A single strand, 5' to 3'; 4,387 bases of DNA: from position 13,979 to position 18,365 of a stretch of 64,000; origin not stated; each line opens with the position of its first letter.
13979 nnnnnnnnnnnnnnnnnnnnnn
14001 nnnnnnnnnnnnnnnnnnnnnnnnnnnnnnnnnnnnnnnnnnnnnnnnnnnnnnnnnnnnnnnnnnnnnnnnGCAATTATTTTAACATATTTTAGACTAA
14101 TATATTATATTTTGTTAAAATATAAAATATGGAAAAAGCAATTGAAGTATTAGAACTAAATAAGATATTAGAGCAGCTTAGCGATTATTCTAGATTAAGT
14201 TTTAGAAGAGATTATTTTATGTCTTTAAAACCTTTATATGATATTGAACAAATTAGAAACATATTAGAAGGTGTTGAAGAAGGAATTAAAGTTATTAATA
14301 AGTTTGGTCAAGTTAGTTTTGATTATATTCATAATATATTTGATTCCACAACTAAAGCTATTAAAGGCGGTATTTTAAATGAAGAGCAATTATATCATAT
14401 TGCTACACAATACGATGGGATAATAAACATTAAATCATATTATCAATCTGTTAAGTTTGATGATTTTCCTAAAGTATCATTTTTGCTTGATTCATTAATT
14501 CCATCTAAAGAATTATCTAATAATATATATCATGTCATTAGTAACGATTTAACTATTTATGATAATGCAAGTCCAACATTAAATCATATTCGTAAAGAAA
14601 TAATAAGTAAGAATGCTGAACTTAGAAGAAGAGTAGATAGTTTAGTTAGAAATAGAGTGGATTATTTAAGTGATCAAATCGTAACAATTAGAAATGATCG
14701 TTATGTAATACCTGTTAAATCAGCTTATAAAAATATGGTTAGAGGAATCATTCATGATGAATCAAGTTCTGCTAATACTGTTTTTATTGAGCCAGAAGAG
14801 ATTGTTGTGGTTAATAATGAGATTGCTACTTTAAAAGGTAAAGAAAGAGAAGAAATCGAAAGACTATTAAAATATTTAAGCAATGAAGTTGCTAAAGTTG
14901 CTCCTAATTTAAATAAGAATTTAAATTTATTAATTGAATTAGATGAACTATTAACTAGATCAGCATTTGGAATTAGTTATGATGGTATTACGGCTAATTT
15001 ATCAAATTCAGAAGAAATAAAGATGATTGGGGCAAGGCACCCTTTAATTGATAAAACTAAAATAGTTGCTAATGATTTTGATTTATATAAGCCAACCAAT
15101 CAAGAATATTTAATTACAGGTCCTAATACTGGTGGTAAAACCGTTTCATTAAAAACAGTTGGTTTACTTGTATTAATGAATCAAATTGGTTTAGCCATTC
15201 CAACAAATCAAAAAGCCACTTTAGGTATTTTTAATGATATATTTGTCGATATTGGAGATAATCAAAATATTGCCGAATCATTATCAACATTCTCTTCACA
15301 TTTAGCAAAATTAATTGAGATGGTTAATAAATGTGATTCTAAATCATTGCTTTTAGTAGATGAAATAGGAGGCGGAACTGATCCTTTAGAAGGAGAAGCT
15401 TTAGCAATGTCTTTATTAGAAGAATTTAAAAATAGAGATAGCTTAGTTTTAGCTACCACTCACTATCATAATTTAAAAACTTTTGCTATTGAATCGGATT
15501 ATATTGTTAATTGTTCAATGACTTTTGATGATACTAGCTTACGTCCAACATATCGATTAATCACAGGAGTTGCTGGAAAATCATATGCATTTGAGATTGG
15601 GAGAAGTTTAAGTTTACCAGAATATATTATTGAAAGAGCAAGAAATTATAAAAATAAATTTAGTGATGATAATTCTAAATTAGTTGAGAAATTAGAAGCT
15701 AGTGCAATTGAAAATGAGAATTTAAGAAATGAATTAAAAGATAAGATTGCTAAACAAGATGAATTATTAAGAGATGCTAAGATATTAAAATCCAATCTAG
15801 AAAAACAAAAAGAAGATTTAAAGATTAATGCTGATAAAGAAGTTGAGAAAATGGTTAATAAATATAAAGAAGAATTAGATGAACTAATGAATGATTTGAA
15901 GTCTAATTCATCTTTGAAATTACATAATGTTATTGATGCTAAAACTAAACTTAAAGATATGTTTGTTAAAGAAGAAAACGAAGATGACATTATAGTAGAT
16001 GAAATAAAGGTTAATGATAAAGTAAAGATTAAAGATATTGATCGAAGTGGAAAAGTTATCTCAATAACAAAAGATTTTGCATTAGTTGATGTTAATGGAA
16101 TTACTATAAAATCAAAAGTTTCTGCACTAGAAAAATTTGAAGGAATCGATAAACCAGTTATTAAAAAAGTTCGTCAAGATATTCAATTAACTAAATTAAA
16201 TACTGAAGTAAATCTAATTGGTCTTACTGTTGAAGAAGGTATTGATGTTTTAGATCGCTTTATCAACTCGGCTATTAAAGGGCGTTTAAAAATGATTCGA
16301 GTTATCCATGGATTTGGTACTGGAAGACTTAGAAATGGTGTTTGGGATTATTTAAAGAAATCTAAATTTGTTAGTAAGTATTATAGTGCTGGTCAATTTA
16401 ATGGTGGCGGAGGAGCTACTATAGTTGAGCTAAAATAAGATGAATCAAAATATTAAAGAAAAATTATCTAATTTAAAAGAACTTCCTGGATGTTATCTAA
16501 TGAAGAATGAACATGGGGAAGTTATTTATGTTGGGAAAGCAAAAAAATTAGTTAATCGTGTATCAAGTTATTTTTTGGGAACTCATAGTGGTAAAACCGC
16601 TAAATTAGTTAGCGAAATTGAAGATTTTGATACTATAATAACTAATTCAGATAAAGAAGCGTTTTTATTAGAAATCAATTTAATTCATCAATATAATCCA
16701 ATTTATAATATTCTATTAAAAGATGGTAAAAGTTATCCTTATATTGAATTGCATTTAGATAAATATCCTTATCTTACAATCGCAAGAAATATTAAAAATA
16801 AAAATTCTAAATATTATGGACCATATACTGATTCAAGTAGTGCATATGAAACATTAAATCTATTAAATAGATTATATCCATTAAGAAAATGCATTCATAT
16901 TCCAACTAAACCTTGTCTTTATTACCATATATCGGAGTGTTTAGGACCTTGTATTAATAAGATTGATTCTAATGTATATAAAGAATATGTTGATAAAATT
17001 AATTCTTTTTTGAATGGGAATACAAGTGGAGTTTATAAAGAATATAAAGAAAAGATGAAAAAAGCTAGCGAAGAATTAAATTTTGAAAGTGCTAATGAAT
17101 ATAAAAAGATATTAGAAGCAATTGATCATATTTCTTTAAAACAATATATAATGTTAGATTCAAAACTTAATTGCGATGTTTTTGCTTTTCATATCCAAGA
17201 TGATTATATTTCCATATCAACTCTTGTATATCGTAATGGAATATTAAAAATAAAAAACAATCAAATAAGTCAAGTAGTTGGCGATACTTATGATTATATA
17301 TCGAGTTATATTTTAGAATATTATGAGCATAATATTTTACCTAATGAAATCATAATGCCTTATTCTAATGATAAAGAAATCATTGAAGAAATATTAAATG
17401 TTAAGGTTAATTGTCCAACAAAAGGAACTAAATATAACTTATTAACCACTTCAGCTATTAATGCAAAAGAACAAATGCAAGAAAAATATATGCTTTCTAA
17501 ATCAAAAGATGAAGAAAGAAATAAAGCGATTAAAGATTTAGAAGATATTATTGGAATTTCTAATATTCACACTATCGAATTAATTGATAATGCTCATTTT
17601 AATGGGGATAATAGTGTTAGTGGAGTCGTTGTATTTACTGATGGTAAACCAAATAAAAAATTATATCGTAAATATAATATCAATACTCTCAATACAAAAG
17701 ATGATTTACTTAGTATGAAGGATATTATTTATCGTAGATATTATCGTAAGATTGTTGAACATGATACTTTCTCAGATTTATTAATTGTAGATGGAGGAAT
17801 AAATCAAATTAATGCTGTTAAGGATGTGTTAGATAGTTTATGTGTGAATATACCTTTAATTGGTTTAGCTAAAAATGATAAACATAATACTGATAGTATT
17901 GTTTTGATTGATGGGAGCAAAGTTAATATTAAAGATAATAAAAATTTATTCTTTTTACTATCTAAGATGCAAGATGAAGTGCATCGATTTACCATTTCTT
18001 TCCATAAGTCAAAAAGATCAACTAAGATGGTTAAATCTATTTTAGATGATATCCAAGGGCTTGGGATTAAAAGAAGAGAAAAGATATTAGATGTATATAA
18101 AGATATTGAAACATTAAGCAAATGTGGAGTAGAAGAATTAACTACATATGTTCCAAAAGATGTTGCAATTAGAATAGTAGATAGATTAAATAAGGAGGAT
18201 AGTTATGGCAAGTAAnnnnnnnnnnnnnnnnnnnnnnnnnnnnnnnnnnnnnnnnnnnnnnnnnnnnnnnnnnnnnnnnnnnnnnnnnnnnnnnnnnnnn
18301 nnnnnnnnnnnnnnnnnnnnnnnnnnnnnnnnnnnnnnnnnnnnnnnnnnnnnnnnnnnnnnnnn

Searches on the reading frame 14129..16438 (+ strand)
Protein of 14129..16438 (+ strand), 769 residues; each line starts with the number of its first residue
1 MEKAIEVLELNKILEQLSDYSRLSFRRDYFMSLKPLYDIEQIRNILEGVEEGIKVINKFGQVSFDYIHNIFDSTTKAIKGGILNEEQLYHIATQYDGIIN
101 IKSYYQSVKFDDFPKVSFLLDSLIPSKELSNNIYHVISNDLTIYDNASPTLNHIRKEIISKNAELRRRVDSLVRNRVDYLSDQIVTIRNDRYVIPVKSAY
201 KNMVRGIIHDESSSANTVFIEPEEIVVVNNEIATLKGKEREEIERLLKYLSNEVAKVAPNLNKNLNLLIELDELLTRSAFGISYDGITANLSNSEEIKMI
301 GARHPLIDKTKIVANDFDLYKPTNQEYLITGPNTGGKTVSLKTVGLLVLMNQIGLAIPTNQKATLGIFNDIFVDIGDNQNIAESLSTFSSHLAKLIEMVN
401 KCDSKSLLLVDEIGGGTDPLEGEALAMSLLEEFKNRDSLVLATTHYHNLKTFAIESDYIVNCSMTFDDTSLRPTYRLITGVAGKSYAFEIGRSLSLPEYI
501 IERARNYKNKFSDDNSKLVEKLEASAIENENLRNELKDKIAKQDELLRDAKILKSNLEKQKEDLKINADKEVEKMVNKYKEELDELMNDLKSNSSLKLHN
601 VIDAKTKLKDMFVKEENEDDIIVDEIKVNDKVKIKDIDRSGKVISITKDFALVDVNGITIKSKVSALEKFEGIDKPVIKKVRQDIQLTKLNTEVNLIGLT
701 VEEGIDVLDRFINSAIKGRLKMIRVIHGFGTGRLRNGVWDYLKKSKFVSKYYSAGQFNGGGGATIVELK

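Call 14: search_protein_families(library=pfam, proteins=[window:14129-16438:+], max_evalue=0.001)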
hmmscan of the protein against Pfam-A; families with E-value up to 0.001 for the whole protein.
window:14129-16438:+ (769 aa): 2 families
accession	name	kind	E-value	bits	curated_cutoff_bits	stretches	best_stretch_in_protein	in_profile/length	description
PF00488.27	MutS_V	-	3.1e-36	125.5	30.2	1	328-511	2-187/188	MutS domain V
PF01713.27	Smr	-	8.4e-20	71.2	25.7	1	694-769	1-77/77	Smr domain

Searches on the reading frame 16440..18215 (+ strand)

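Call 14: search_protein_families(library=pfam, proteins=[window:16440-18215:+], max_evalue=0.001)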
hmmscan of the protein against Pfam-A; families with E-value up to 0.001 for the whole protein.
window:16440-18215:+ (591 aa): 5 families
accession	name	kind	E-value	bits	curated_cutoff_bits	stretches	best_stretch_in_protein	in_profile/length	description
PF08459.17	UvrC_RNaseH_dom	-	1.3e-44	152.3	22.3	1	371-519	4-159/159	UvrC RNAse H endonuclease domain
PF22920.2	UvrC_RNaseH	-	8.4e-14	51.9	24.3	1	245-349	2-116/116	UvrC Ribonuclease H-like domain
PF01541.30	GIY-YIG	-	1.7e-08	35.1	22.6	1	17-89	3-77/78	GIY-YIG catalytic domain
PF14520.12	HHH_5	-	9.1e-05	23.3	27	1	534-585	3-57/57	Helix-hairpin-helix domain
PF02151.25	UVR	-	0.00011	22.2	21.5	1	200-222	5-27/36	UvrB/uvrC motif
